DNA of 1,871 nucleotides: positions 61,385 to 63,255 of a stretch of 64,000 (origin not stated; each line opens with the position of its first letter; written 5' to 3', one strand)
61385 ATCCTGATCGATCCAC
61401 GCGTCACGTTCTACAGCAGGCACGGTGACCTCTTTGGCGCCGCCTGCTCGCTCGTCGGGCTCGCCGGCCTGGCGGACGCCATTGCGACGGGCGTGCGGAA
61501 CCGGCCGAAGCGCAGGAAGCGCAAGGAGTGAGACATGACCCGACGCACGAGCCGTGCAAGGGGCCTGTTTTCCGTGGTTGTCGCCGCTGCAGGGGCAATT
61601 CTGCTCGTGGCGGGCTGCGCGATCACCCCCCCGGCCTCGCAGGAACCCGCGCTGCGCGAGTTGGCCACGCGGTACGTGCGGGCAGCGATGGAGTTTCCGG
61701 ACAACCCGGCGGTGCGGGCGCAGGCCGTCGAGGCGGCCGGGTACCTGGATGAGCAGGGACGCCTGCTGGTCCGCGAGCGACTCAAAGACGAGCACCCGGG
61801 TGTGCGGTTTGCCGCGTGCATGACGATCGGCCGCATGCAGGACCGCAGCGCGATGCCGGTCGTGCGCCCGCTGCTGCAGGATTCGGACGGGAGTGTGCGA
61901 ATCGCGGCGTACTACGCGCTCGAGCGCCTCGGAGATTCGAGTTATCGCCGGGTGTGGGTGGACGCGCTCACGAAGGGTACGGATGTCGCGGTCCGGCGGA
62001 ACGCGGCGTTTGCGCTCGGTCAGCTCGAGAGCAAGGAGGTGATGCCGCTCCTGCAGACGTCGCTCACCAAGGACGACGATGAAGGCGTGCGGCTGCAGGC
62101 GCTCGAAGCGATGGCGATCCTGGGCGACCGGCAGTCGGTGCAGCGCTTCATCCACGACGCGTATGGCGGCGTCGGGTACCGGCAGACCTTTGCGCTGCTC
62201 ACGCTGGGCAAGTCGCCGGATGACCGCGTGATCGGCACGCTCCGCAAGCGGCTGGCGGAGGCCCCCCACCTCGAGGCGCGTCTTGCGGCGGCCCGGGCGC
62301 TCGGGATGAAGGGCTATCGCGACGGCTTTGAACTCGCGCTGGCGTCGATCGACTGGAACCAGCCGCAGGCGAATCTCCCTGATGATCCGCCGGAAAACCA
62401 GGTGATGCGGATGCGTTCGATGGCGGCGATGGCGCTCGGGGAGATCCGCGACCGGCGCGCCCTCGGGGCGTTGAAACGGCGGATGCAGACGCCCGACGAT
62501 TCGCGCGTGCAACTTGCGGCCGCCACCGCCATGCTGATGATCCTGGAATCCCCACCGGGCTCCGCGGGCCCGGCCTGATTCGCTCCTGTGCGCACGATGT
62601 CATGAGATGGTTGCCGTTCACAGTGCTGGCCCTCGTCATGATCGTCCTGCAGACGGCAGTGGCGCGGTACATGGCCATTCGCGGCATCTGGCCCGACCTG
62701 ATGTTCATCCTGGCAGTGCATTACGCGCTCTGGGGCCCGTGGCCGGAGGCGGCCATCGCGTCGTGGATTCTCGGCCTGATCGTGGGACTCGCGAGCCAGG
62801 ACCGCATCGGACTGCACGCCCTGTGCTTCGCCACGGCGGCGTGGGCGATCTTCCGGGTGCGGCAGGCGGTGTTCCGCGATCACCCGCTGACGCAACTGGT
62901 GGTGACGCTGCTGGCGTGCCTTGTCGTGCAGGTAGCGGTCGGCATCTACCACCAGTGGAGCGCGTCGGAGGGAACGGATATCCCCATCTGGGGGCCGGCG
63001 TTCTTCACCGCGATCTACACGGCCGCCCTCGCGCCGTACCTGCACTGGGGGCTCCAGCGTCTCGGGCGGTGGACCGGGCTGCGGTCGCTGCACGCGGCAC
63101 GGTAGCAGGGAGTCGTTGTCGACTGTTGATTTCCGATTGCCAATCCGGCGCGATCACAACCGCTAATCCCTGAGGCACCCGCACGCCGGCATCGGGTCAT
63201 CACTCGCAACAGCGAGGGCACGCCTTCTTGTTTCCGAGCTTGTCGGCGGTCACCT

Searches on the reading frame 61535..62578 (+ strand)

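Call 73: search_protein_families(library=pfam, proteins=[window:61535-62578:+], max_evalue=0.001)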
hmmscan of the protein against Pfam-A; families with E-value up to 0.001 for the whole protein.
window:61535-62578:+ (347 aa): 4 families
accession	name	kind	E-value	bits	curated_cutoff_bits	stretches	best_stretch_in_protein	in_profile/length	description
PF13646.12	HEAT_2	-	5.7e-39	132.7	27.7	3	80-135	5-61/88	HEAT repeats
PF02985.28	HEAT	-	3.2e-19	67.6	23.5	0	107-134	2-29/31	HEAT repeat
PF03130.22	HEAT_PBS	-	1.5e-15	56.4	20.9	0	153-177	1-25/27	PBS lyase HEAT-like repeat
PF13513.12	HEAT_EZ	-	1e-08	35.9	27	0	88-132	1-55/55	HEAT-like repeat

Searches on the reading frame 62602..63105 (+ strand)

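Call 73: search_protein_families(library=pfam, proteins=[window:62602-63105:+], max_evalue=0.001)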
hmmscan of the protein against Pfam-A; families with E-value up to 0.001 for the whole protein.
window:62602-63105:+ (167 aa): 1 family
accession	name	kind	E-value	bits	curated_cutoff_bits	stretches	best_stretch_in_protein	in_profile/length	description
PF04093.17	MreD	-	4.2e-10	40.4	24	1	2-113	6-114/158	rod shape-determining protein MreD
